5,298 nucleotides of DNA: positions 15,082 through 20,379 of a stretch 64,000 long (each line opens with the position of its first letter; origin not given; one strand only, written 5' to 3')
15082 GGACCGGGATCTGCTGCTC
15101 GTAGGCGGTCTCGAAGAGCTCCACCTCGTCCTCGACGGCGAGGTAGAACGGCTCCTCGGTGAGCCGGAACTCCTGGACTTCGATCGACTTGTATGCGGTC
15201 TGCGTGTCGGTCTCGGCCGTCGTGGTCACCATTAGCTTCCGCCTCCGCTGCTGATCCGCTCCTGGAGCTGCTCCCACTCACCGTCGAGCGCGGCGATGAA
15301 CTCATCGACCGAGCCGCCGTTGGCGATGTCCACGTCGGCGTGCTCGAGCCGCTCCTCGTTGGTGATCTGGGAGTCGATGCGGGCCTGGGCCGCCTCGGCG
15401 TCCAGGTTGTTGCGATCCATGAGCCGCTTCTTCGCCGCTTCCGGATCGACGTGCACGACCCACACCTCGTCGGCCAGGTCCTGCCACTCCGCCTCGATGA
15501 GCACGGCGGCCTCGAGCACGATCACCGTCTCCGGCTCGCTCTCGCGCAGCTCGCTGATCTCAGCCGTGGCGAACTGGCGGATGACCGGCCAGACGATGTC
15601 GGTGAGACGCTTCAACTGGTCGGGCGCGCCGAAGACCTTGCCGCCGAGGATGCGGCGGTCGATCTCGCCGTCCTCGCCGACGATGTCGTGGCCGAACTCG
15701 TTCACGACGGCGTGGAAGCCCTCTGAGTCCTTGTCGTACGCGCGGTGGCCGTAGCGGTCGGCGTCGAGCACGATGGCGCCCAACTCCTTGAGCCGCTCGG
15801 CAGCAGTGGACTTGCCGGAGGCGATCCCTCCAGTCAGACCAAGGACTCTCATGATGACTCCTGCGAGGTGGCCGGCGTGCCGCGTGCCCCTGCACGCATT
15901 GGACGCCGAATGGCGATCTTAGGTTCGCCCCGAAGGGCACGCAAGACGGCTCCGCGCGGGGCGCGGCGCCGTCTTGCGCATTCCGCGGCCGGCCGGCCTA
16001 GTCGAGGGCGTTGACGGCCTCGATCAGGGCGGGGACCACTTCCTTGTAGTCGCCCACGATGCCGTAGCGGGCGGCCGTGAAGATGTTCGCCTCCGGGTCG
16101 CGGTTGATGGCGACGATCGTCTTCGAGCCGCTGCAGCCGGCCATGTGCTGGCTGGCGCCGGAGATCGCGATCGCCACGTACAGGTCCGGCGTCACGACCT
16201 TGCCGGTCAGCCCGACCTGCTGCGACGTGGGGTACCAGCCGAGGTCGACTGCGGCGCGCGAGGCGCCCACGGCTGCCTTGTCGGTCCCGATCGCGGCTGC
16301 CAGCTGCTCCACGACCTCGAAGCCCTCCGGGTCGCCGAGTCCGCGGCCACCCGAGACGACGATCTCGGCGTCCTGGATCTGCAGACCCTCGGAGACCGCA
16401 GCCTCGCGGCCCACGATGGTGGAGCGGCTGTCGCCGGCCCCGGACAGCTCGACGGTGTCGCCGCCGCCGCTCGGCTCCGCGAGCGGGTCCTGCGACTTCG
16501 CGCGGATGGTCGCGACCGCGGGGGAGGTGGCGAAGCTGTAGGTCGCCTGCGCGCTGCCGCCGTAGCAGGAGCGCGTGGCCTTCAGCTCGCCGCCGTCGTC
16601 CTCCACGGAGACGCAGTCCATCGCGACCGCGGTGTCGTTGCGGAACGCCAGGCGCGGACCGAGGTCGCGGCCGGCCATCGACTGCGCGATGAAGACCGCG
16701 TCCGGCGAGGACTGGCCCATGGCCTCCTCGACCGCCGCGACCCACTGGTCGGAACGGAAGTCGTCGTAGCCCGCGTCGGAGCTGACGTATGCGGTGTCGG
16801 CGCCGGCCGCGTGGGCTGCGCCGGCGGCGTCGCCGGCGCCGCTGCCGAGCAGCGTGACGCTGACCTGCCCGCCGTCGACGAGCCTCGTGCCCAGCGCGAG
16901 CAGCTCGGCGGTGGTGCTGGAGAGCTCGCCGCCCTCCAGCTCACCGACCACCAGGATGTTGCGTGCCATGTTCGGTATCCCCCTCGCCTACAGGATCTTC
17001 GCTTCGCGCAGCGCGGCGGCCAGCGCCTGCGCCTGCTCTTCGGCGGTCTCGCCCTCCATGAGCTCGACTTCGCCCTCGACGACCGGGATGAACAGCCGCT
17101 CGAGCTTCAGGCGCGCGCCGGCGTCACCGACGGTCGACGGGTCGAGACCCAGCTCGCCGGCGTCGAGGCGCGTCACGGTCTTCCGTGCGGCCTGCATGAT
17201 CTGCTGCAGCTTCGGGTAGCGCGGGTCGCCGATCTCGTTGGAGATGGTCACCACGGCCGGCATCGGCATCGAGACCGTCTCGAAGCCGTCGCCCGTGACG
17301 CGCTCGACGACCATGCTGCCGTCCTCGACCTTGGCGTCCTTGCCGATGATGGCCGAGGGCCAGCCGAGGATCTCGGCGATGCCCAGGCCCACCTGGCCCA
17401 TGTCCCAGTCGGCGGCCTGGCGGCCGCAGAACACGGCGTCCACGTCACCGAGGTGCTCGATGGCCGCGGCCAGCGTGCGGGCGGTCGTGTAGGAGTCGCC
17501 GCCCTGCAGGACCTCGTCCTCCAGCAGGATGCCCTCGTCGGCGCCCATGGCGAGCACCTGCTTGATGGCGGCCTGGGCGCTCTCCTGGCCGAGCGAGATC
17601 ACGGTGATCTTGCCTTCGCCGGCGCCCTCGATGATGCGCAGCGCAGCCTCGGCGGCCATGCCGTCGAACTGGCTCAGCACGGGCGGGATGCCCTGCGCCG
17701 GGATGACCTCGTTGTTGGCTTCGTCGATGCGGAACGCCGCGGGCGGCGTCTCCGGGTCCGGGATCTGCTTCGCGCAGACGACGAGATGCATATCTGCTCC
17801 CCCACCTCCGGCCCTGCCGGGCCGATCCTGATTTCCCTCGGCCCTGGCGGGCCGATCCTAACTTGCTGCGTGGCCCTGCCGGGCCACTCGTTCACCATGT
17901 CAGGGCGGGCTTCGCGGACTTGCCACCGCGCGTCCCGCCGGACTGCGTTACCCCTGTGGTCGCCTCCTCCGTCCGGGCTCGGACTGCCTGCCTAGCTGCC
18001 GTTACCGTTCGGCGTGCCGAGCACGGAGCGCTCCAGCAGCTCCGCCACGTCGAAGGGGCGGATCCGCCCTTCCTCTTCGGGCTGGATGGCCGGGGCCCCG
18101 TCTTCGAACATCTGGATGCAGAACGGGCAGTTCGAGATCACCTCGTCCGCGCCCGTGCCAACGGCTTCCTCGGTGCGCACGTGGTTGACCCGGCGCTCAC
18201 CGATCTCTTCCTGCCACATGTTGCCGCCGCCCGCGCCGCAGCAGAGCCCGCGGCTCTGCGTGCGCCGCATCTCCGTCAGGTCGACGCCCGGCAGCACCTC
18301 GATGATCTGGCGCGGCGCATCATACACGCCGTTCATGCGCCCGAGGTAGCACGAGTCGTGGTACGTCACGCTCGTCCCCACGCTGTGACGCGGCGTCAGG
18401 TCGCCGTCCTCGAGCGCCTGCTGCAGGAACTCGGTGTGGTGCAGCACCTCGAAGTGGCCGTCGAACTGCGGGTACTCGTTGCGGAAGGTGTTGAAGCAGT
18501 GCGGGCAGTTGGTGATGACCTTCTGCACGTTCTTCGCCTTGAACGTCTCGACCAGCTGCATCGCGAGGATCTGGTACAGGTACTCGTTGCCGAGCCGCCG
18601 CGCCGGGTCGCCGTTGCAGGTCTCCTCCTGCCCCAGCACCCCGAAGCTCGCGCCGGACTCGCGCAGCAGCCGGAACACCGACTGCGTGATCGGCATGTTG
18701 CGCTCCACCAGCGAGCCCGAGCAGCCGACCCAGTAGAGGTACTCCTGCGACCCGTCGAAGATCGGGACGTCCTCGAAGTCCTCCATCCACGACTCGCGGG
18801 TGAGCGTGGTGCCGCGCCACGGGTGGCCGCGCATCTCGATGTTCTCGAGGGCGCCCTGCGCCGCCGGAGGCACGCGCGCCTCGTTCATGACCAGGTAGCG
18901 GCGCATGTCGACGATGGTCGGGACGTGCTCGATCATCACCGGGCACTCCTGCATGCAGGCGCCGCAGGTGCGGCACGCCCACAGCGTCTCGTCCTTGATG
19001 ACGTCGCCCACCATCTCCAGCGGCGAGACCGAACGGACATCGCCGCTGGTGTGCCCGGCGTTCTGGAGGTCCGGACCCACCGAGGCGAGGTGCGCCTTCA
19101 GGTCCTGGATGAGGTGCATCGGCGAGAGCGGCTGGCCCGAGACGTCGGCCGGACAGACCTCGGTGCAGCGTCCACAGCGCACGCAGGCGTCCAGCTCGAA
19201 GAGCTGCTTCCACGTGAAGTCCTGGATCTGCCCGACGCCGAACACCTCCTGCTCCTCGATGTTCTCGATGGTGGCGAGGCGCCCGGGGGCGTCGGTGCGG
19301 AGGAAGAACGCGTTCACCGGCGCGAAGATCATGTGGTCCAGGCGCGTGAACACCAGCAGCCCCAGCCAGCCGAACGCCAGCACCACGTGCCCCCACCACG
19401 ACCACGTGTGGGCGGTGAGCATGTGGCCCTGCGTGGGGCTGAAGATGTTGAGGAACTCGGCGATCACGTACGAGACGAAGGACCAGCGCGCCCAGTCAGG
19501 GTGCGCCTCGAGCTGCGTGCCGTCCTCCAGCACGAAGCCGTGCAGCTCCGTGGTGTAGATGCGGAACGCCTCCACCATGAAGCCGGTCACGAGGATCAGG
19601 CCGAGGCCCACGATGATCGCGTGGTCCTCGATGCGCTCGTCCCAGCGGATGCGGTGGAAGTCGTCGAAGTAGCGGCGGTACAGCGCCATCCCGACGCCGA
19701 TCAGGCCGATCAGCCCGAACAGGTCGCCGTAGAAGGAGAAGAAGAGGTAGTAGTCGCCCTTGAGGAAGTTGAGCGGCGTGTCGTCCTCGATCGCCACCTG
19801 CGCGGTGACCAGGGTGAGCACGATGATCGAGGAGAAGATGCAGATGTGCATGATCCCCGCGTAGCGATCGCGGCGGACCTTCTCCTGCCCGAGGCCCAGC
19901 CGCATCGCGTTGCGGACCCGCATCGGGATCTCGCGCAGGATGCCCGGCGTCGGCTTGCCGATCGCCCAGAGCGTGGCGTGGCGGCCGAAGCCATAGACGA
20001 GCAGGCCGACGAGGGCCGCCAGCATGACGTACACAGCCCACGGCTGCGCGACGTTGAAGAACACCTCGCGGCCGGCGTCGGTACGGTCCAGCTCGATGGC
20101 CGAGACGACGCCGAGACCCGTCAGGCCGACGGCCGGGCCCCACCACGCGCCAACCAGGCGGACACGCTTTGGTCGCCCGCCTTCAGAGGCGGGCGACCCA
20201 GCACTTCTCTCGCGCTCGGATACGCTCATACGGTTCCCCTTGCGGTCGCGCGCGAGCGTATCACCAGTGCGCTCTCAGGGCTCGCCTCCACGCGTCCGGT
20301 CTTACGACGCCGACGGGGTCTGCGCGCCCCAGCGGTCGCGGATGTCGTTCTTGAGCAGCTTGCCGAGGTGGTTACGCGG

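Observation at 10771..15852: coaE translationally coupled to a CbbQ/NorQ-type AAA+ ATPase and an oversized (1096 aa) CbbO/NorD-like VWA protein, outside any RuBisCO, NOR or cytochrome-oxidase context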

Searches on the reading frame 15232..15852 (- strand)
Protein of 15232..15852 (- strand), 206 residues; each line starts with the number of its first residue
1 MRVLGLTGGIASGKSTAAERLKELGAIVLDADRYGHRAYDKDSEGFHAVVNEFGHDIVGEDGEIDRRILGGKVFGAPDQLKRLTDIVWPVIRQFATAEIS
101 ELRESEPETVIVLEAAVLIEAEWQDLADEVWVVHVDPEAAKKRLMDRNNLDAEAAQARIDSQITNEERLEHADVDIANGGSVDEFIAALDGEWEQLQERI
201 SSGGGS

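Call 7: search_protein_families(library=pfam, proteins=[window:15232-15852:-], max_evalue=0.01)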
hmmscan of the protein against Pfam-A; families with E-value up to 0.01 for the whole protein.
window:15232-15852:- (206 aa): 3 families
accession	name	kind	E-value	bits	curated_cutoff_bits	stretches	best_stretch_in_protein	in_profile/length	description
PF01121.26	CoaE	-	5e-48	163.6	27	1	3-183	2-179/180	Dephospho-CoA kinase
PF13238.12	AAA_18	-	3e-05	24.9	29.4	1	5-154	2-118/128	AAA domain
PF13671.12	AAA_33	-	7.2e-05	23.6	27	1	6-162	4-136/143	AAA domain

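Call 8: search_protein_families(library=ncbifam, proteins=[window:15232-15852:-], max_evalue=0.01)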
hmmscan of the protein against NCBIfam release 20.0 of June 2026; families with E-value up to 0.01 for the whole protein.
window:15232-15852:- (206 aa): 4 families
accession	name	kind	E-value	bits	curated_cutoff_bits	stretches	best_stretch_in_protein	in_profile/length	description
TIGR00152.1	TIGR00152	equivalog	3e-46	157.6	65.55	1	3-183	1-180/188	dephospho-CoA kinase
NF002879.0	PRK03333.1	equivalog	1.5e-42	146.1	215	1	3-195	3-192/395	dephospho-CoA kinase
NF006743.0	PRK09270.1-2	equivalog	4.3e-06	25.9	227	0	123-150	148-178/217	nucleoside/nucleotide kinase family protein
NF004018.0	PRK05480.1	equivalog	0.00076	19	180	1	3-161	8-157/210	uridine kinase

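Call 62: search_protein_families(library=padloc, proteins=[window:15232-15852:-], max_evalue=0.001)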
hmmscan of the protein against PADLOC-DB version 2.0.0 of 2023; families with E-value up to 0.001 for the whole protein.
window:15232-15852:- (206 aa): 0 families

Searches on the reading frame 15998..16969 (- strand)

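Call 22: search_protein_families(library=pfam, proteins=[window:15998-16969:-], max_evalue=0.0001)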
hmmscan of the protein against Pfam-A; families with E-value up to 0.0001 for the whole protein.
window:15998-16969:- (323 aa): 2 families
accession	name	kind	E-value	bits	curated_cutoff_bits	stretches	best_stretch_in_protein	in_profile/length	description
PF01012.27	ETF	-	5.3e-33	114.8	26.7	1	6-169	2-169/181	Electron transfer flavoprotein domain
PF00766.25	ETF_alpha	-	7.1e-31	106.5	27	1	197-279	1-80/81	Electron transfer flavoprotein FAD-binding domain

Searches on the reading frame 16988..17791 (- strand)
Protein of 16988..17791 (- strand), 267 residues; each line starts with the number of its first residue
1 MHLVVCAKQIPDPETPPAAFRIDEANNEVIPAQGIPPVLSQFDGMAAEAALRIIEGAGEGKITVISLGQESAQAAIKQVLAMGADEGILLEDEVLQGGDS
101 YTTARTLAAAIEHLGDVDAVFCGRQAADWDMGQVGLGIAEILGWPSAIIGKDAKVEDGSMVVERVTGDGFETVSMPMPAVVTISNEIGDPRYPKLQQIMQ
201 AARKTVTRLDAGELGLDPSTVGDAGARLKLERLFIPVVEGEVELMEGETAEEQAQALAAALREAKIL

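Call 22: search_protein_families(library=pfam, proteins=[window:16988-17791:-], max_evalue=0.0001)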
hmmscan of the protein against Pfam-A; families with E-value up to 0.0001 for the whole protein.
window:16988-17791:- (267 aa): 1 family
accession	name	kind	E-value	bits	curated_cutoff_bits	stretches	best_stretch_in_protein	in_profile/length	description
PF01012.27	ETF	-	3.2e-31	109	26.7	1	33-212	7-179/181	Electron transfer flavoprotein domain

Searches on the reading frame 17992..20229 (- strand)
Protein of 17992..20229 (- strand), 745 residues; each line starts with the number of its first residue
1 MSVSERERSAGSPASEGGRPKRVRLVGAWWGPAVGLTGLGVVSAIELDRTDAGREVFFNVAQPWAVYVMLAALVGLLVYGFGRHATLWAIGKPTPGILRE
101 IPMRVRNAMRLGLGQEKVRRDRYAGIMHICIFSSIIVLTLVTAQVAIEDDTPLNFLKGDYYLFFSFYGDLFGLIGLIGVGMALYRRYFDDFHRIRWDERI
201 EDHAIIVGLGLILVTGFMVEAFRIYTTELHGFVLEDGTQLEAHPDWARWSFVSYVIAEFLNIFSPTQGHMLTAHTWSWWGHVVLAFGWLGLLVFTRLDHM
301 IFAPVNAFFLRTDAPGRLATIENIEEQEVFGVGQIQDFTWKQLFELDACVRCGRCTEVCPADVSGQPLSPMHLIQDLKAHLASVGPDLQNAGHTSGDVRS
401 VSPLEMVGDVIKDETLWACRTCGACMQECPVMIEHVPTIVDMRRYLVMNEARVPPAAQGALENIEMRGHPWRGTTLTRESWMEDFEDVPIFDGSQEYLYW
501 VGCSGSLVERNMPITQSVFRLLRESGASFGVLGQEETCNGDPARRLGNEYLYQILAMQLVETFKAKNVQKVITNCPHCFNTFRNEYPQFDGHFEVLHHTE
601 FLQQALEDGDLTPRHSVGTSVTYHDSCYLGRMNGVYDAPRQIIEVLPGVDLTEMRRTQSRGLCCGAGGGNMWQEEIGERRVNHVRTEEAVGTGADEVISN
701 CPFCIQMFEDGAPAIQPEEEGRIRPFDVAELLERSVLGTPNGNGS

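Call 22: search_protein_families(library=pfam, proteins=[window:17992-20229:-], max_evalue=0.0001)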
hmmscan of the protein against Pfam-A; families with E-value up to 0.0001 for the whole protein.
window:17992-20229:- (745 aa): 9 families
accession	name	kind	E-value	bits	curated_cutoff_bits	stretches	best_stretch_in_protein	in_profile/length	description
PF02754.22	CCG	-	5.2e-30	103.8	20.6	2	621-708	1-84/85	Cysteine-rich domain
PF13237.11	Fer4_10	-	3.8e-10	40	25.5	1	344-430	4-53/53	4Fe-4S dicluster domain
PF13187.11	Fer4_9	-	4.1e-10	40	27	1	348-431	1-49/52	4Fe-4S dicluster domain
PF13183.11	Fer4_8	-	4.7e-09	37.1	27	1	345-432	1-67/68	4Fe-4S dicluster domain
PF12797.12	Fer4_2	-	7.7e-09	35.4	24.5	1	340-361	1-22/22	4Fe-4S binding domain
PF02665.19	Nitrate_red_gam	-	2.6e-08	34.2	22.9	1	163-306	86-205/217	Nitrate reductase gamma subunit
PF13534.11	Fer4_17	-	5e-07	30.6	22.2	0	344-363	41-60/61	4Fe-4S dicluster domain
PF12838.12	Fer4_7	-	2.3e-06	28.4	27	0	344-363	33-52/52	4Fe-4S dicluster domain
PF00037.32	Fer4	-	1.8e-05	24.8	21.1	0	347-362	6-21/24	4Fe-4S binding domain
